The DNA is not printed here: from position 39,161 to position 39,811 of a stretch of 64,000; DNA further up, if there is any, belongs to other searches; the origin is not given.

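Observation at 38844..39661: Panacea-domain (PanA-like) antitoxin translationally coupled to an unrecognised two-TM small protein: candidate novel toxin-antitoxin pair carried on the transposon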

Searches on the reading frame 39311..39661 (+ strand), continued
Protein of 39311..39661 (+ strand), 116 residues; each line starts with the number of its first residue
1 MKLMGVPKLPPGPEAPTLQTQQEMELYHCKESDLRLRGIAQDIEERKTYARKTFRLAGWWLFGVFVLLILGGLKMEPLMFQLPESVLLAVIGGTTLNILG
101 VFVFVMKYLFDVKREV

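Call 49: list_cluster_members(proteins=[P0241, P0274, P0233, P0268, P0273, P0212, L045:3956-4291:+, L052:3917-4321:+, L052:3788-4321:+, L048:3854-4327:+])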
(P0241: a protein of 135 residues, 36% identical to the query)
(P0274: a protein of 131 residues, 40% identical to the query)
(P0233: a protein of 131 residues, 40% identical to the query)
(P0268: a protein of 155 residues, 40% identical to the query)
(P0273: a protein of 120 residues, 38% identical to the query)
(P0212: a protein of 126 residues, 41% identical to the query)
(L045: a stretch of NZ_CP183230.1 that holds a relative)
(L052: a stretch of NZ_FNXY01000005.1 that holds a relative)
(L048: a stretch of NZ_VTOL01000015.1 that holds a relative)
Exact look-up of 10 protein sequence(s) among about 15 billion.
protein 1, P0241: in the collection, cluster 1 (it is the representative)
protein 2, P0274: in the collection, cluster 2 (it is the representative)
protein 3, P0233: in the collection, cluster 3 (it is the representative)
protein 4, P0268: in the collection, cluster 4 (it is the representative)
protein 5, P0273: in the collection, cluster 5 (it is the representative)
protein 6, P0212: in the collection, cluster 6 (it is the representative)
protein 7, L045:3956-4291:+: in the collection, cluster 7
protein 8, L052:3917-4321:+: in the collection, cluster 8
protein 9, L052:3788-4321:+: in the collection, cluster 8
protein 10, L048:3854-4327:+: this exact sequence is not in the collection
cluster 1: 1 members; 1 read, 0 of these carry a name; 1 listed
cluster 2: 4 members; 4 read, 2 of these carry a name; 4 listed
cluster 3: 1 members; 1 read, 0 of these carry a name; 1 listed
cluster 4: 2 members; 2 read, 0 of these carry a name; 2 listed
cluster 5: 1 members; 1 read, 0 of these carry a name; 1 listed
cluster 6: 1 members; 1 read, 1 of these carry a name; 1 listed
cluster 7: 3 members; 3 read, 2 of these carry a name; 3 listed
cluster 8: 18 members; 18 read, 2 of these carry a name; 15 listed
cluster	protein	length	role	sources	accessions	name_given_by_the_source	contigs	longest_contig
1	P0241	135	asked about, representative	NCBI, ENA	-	-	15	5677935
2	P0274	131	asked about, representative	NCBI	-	-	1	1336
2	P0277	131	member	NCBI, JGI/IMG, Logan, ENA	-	hypothetical protein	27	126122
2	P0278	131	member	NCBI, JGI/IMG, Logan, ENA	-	hypothetical protein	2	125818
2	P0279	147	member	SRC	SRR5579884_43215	-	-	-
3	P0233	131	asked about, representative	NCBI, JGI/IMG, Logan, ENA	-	-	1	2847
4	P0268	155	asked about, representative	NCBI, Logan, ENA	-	-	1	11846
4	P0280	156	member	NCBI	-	-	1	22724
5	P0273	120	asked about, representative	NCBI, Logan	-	-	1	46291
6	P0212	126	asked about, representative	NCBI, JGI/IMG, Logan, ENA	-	hypothetical protein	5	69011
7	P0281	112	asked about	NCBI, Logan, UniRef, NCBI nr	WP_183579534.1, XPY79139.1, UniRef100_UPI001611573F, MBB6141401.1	hypothetical protein HDF18_24880 [Mucilaginibacter sp. X5P1] | hypothetical protein n=1 Tax=Mucilaginibacter sp. X5P1 TaxID=2723088 RepID=UPI001611573F | hypothetical protein [Mucilaginibacter sp. X5P1]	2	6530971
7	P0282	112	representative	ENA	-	-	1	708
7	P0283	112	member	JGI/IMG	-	hypothetical protein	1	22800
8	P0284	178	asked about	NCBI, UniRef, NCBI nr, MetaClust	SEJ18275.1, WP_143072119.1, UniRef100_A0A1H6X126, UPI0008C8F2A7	hypothetical protein SAMN04487995_3651 [Dyadobacter koreensis] | Uncharacterized protein n=1 Tax=Dyadobacter koreensis TaxID=408657 RepID=A0A1H6X126_9BACT | hypothetical protein [Dyadobacter koreensis]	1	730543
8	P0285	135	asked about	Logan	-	-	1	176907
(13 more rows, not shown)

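Call 53: search_protein_families(library=pfam, proteins=[L001:5702-5926:-], max_evalue=1)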
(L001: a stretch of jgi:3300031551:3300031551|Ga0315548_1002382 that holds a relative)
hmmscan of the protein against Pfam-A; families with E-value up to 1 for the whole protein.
L001:5702-5926:- (74 aa): 0 families

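Call 57: predict_structure(alignment_id=A5)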
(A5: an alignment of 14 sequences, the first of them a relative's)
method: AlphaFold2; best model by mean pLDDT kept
length: 128 residues; sequences in the alignment: 14
mean_pLDDT: 77.4   pTM: 0.50
mean pLDDT of the five models: 77.4, 73.5, 71.5, 71.2, 70.7
residues with pLDDT >= 90: 19; 70-90: 78; 50-70: 15; < 50: 16
segments of 3 or more residues with pLDDT < 50: 36-49
pLDDT, mean of each block of 10 residues (from residue 1): 70 92 86 52 41 77 89 88 86 79 89 86 70
secondary structure, 60 per line:
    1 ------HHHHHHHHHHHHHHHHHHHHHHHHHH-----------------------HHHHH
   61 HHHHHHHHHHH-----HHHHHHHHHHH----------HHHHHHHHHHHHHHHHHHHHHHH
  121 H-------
elements in order: H7-32 H56-71 H77-87 H98-121

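Call 59: predict_structure(alignment_id=A3)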
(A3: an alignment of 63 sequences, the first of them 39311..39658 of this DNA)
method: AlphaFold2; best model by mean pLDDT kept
length: 116 residues; sequences in the alignment: 63
mean_pLDDT: 89.9   pTM: 0.62
mean pLDDT of the five models: 89.9, 89.4, 88.8, 87.3, 87.2
residues with pLDDT >= 90: 80; 70-90: 30; 50-70: 6; < 50: 0
segments of 3 or more residues with pLDDT < 50: none
pLDDT, mean of each block of 10 residues (from residue 1): 80 94 96 92 91 94 94 83 93 93 90 70
secondary structure, 60 per line:
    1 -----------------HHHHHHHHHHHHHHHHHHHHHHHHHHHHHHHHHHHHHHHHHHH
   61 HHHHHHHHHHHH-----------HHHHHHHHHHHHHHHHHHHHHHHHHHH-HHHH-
elements in order: H18-72 H84-110 H112-115
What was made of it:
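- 39311..39661 (+): PanT: 116-aa two-TM membrane protein, predicted toxin, homologous to a member of Kurata's PanT cluster T3. AlphaFold2 pLDDT 89.9 (call 59).
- Checked: The AlphaFold2 model (pLDDT 89.9) shows a continuous helix 18-72, a loop, and a helix 84-110 (call 59).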

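Call 60: fold_search(model_id=the predicted structure, library=pdb)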
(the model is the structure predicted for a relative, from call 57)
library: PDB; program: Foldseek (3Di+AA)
matches with E <= 10: 58; with E <= 0.001: 0
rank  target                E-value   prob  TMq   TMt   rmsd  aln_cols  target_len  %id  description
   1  5zuz_MODEL_1_A        2.6e+00  0.16  0.27  0.33  12.7        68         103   20  Solution Structure of the DNA-Binding Domain of Rok (released 2018-10-17)
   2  3j9w_AD               3.8e+00  0.04  0.16  0.12  12.0        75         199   19  Cryo-EM structure of the Bacillus subtilis MifM-stalled ribosome complex (released 2015-04-29)
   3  8d0b_B                4.5e+00  0.06  0.27  0.12  16.3       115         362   13  Human CST-DNA polymerase alpha/primase preinitiation complex bound to 4xTEL-foldback template (released 2022-06-22)
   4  8qcf_I                4.8e+00  0.05  0.21  0.12  10.9        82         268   15  yeast cytoplasmic exosome-Ski2 complex degrading a RNA substrate (released 2024-01-10)
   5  9j89_D                5.1e+00  0.33  0.31  0.58   2.8        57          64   12  zbp1 nucleic acid complex (released 2025-06-25)
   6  6l9z_S                5.1e+00  0.11  0.29  0.40   6.3        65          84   14  338 bp di-nucleosome assembled with linker histone H1.X (released 2021-02-17)
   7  5v8f_9                5.1e+00  0.08  0.31  0.13  13.3       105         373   13  Structural basis of MCM2-7 replicative helicase loading by ORC-Cdc6 and Cdt1 (released 2017-05-10)
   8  8atf_T                5.1e+00  0.06  0.24  0.32  14.2        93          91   15  Nucleosome-bound Ino80 ATPase (released 2022-12-14)
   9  3zhm_A                5.1e+00  0.04  0.14  0.20  10.5        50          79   12  N-terminal domain of the CI repressor from bacteriophage TP901-1 in complex with the OL2 operator half-site (released 2013-12-25)
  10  9d3o_D                5.4e+00  0.06  0.24  0.31  14.3        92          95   14  167-bp 5S rDNA nucleosome - closed (released 2025-08-13)
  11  9j89_A                5.8e+00  0.28  0.32  0.59   2.8        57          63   12  zbp1 nucleic acid complex (released 2025-06-25)
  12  3tdz_D                5.8e+00  0.09  0.28  0.40   4.8        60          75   13  N-terminal acetylation acts as an avidity enhancer within an interconnected multiprotein complex: Structure of a human (released 2011-10-12)
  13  9zq9_C                5.8e+00  0.05  0.23  0.27  14.5        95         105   16  Nucleosome with an SSB at SHL -2.8 in complex with the WGR domain of human PARP2, Class 1 (released 2026-03-25)
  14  5opt_R                6.1e+00  0.08  0.22  0.20  10.7        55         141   24  Structure of KSRP in context of Trypanosoma cruzi 40S (released 2017-11-15)
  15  9h3g_Da               6.1e+00  0.07  0.27  0.23  14.0        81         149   16  Structure of the Arabidopsis thaliana 80S ribosome in complex with P- and E-site tRNAs and mRNA (released 2026-02-04)
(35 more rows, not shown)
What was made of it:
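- On HARE-HTH / winged-helix regulators (for the 128-aa protein): Foldseek PDB: nothing below E 2.6 (call 60).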

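Call 62: fold_search(model_id=the predicted structure, library=pdb)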
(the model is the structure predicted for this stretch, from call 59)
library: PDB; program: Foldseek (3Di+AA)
matches with E <= 10: 8; with E <= 0.001: 0
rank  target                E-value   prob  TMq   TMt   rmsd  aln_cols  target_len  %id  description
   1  4i5s_B                7.6e+00  0.10  0.34  0.13   5.0        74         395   12  Structure and function of sensor histidine kinase (released 2013-03-27)
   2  9ijj_c                7.6e+00  0.08  0.38  0.12  12.2       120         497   18  In situ structure of the central apparatus in mouse sperm axoneme. (released 2025-06-04)
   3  4jav_A                8.1e+00  0.10  0.38  0.22   4.7        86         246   14  Structural basis of a rationally rewired protein-protein interface (HK853wt and RR468mutant V13P, L14I, I17M and N21V) (released 2013-09-04)
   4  8vc9_A                8.1e+00  0.09  0.39  0.13   9.6       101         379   11  Hybrid response regulator LvrB from Leptospira / phosphorylated REC form (released 2024-12-18)
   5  3csx_B                9.8e+00  0.13  0.36  0.53   4.1        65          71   20  Structural characterization of a protein in the DUF683 family- crystal structure of cce_0567 from the cyanobacterium C (released 2008-06-10)
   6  8h37_G                9.8e+00  0.10  0.43  0.34   5.2        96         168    7  Cryo-EM Structure of the KBTBD2-CUL3-Rbx1-p85a tetrameric complex (released 2023-10-11)
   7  8h36_G                9.8e+00  0.10  0.43  0.18   5.2        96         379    7  Cryo-EM Structure of the KBTBD2-CUL3-Rbx1-p85a dimeric complex (released 2023-10-11)
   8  7upo_A                9.8e+00  0.09  0.31  0.44   5.3        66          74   14  Crystal structure of designed heterotrimeric assembly DHT03 (released 2022-12-14)

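Call 69: search_protein_families(library=ncbifam, proteins=[L052:3857-4321:+], max_evalue=1)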
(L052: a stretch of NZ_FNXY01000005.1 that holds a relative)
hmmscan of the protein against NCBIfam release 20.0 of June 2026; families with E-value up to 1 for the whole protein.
L052:3857-4321:+ (155 aa): 0 families

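Call 93: search_solved_structures(query=A5, max_evalue=10)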
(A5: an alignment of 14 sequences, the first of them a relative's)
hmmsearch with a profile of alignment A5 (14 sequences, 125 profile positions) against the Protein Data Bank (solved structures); distinct sequences matched with E-value up to 10: 6.
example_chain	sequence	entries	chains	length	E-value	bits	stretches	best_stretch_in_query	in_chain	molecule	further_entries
9tlt_A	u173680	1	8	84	0.58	13.3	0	4-30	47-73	Sc-apCC-2-KLHL20-4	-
2qw6_A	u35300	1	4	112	0.64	13.2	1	49-106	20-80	AAA ATPase, central region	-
6d6v_E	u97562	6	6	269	0.75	13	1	42-104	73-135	Telomerase holoenzyme Teb2 subunit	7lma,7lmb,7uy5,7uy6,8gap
1pmr_A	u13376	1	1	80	0.85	12.8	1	58-113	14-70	DIHYDROLIPOYL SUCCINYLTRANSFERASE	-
9tls_A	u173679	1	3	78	1.7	11.8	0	9-29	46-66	Sc-apCC-2-KLHL20-3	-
7ui6_A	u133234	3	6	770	3.7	10.7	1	5-58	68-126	Xylosyl- and glucuronyltransferase LARGE1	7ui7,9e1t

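Call 94: search_solved_structures(query=A3, max_evalue=10)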
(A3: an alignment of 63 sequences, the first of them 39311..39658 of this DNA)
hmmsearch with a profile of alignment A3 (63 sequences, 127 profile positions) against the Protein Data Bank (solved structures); distinct sequences matched with E-value up to 10: 5.
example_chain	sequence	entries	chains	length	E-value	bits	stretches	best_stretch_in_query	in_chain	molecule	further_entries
4d1a_A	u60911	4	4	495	0.3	14.2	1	59-114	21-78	HYDANTOIN TRANSPORT PROTEIN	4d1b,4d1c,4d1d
2jln_A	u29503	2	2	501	0.3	14.1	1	59-114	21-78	MHP1 | Hydantoin permease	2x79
8xvj_R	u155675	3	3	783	0.98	12.5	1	23-78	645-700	Endoglucanase H,Endothelin-1 receptor,Soluble cytochrome b562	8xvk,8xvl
9epp_R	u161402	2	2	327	3.2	10.8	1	32-81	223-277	Kumopsin1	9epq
7v8n_A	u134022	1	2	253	4.5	10.4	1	9-67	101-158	AT-rich interactive domain-containing protein 4A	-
